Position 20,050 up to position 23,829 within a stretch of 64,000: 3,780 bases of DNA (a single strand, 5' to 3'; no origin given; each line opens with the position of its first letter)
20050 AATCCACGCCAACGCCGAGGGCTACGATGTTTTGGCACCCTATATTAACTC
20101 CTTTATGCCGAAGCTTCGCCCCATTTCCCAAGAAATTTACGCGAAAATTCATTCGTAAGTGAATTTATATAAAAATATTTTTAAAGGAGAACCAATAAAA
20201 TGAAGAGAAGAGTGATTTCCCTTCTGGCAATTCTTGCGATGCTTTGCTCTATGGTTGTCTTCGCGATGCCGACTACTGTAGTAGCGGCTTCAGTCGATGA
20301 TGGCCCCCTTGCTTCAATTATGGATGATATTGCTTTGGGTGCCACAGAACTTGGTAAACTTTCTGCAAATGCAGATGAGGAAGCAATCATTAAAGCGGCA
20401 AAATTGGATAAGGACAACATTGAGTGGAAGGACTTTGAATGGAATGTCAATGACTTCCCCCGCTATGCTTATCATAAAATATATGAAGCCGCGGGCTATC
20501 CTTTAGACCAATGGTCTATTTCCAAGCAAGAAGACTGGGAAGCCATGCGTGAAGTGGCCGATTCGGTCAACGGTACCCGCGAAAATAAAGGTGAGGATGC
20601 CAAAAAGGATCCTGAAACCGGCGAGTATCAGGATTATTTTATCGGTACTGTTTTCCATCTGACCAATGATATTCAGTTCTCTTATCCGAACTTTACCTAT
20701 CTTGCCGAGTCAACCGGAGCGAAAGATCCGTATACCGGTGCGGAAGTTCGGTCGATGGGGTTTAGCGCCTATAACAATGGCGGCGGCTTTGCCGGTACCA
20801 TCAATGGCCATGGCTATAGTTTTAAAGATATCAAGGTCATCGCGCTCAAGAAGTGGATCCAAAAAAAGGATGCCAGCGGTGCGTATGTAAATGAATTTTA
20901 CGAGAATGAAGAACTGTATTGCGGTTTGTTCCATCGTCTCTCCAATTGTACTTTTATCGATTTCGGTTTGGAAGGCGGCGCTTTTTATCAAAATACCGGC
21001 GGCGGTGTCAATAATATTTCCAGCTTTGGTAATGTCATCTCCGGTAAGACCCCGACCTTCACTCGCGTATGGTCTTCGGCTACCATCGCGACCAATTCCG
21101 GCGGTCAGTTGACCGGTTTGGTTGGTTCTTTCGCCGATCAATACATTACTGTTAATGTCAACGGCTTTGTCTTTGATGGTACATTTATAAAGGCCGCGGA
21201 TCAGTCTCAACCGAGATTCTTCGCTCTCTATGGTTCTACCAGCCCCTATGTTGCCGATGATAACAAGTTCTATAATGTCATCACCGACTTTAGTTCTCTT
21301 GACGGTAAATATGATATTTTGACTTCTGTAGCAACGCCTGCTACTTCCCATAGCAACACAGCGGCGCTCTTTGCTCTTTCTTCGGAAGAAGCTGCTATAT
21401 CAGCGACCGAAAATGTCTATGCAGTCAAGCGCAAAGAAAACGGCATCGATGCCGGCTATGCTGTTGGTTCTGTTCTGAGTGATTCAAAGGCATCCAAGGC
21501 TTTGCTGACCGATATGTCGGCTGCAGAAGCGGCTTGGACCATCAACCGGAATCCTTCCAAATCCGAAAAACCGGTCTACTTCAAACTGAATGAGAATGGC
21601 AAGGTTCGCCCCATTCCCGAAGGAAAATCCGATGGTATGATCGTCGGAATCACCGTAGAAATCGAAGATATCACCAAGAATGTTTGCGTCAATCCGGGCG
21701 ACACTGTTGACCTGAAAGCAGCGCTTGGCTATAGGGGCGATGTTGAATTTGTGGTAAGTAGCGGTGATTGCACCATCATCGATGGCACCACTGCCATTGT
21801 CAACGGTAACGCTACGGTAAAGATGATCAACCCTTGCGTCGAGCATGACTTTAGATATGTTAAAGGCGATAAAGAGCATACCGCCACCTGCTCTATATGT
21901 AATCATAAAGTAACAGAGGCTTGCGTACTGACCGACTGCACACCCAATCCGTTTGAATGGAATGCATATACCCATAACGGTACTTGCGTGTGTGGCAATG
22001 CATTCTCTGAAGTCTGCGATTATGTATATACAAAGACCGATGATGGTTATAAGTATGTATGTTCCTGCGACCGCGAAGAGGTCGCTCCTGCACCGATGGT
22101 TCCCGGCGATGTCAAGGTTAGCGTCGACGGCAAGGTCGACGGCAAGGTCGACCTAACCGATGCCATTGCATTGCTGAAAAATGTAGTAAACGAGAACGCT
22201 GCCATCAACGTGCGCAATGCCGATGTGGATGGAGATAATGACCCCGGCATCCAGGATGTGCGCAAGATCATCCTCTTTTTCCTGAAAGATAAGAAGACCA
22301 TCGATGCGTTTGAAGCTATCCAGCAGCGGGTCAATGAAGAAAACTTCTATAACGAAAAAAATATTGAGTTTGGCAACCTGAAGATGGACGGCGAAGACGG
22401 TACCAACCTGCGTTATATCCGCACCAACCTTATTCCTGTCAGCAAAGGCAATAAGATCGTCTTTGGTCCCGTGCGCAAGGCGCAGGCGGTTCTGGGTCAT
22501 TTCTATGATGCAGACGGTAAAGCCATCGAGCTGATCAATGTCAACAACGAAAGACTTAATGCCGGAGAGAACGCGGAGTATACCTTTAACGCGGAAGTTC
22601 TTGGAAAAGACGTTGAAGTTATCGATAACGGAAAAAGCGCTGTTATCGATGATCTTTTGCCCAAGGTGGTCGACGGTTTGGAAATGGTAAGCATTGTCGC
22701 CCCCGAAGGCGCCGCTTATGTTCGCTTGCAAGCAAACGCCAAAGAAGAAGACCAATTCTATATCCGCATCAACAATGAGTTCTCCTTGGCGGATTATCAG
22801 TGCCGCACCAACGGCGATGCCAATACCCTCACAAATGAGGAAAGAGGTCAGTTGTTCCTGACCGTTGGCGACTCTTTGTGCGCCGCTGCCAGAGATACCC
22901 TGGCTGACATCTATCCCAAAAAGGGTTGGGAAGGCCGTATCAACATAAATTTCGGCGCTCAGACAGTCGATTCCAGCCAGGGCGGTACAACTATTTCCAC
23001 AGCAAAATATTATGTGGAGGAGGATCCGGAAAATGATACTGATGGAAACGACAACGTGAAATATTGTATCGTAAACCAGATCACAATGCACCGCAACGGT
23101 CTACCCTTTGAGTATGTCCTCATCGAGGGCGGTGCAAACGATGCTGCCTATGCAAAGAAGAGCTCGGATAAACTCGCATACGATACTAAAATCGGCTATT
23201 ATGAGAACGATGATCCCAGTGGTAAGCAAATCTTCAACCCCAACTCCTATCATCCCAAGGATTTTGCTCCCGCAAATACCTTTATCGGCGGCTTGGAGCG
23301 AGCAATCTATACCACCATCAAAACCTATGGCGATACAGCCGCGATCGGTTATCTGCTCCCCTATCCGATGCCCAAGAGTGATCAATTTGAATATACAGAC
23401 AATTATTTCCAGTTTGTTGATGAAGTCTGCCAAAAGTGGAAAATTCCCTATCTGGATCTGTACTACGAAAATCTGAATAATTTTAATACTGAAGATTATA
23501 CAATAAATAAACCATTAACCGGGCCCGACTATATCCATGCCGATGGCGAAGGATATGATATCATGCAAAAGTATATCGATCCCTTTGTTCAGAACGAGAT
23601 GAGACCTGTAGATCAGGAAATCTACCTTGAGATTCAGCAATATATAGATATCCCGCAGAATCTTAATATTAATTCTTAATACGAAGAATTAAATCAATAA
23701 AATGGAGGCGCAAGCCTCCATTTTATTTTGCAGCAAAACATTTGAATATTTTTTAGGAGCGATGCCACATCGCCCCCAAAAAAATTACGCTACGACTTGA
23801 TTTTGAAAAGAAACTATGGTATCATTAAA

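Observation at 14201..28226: Six-gene tandem array of SGNH/GDSL hydrolase paralogs built on one conserved two-domain core, in three cellular addresses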

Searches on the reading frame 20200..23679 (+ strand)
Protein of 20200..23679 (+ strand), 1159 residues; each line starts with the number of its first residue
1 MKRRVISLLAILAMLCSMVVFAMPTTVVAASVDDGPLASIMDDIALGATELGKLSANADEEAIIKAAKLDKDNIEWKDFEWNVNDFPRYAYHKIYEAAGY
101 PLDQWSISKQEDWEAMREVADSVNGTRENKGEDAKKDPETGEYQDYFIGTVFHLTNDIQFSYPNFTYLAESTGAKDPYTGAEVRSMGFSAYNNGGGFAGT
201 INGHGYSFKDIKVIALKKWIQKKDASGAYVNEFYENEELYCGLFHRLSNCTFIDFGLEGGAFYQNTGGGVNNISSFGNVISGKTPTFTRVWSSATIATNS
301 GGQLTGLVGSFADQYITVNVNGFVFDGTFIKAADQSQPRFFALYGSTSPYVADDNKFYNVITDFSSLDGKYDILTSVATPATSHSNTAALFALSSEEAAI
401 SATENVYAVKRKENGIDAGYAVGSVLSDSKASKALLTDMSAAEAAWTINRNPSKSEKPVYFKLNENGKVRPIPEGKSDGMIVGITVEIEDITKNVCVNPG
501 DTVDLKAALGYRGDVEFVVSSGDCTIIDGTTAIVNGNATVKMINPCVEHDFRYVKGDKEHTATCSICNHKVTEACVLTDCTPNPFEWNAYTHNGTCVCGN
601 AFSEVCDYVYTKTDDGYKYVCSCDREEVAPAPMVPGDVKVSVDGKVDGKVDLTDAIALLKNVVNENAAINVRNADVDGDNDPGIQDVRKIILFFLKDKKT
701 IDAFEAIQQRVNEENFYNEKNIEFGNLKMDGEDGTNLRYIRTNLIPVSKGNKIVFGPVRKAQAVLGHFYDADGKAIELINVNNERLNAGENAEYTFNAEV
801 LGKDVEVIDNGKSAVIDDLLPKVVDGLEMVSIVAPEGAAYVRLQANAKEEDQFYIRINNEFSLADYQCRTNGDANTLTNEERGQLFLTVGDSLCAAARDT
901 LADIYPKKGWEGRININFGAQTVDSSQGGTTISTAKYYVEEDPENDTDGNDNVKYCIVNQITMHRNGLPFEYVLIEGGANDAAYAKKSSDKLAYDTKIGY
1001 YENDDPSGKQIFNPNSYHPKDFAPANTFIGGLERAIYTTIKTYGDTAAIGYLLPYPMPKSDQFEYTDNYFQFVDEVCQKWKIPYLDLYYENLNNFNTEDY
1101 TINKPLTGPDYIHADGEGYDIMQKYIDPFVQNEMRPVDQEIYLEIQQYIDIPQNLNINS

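Call 3: search_protein_families(library=pfam, proteins=[window:20200-23679:+], max_evalue=0.1)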
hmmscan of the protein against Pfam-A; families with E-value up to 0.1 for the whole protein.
window:20200-23679:+ (1159 aa): 2 families
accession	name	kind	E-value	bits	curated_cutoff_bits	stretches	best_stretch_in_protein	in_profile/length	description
PF13472.12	Lipase_GDSL_2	-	2.1e-06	28.8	32.9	1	889-1121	2-178/178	GDSL-like Lipase/Acylhydrolase family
PF20098.4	DUF6488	-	0.026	14.9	27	0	380-469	19-102/110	Family of unknown function (DUF6488)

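Call 4: search_protein_families(library=ncbifam, proteins=[window:20200-23679:+], max_evalue=0.1)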
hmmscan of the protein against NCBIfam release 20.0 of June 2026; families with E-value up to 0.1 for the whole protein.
window:20200-23679:+ (1159 aa): 0 families

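Call 85: search_protein_families(library=phrogs, proteins=[window:20200-23679:+], max_evalue=0.001)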
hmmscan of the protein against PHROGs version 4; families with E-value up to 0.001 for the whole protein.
window:20200-23679:+ (1159 aa): 2 families
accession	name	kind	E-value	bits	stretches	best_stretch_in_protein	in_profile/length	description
phrog_11541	-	unknown function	1.4e-15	57.7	1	832-1135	549-828/832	-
phrog_5240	-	tail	1.5e-15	57.9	1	846-1126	423-661/670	tail fiber protein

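Call 102: search_protein_families(library=padloc, proteins=[window:20200-23679:+], max_evalue=0.001)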
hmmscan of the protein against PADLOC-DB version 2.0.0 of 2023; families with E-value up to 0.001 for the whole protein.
window:20200-23679:+ (1159 aa): 0 families

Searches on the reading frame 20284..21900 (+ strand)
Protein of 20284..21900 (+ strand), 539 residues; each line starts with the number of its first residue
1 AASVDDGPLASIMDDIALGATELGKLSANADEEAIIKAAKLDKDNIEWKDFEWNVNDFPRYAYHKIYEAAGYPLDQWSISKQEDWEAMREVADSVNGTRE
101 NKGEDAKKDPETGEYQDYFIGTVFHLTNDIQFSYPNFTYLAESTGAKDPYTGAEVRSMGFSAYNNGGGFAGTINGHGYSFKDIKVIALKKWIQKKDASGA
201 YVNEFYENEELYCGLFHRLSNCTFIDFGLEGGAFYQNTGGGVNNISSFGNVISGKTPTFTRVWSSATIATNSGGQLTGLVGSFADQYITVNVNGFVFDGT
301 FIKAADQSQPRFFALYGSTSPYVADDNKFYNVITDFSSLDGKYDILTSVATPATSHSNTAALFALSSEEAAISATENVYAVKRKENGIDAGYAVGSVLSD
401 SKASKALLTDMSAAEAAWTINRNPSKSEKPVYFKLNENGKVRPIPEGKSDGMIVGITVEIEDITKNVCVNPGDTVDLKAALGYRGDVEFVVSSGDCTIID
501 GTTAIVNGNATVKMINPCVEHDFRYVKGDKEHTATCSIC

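Call 44: search_protein_families(library=pfam, proteins=[window:20284-21900:+], max_evalue=10)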
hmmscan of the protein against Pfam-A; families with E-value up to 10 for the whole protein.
window:20284-21900:+ (539 aa): 1 family
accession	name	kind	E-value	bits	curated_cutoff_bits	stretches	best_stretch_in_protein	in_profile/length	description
PF20098.4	DUF6488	-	0.027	14.8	27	1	351-441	18-102/110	Family of unknown function (DUF6488)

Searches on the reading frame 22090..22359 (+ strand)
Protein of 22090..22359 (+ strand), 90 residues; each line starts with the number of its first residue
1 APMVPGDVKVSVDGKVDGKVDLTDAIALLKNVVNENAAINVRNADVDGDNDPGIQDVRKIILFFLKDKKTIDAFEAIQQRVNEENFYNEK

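Call 67: search_protein_families(library=pfam, proteins=[window:22090-22359:+], max_evalue=0.01)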
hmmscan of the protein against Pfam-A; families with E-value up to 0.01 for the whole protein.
window:22090-22359:+ (90 aa): 1 family
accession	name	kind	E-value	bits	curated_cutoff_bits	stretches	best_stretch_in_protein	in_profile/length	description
PF00404.24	Dockerin_1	-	0.00029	21.4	22.9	1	17-51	7-43/57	Dockerin type I domain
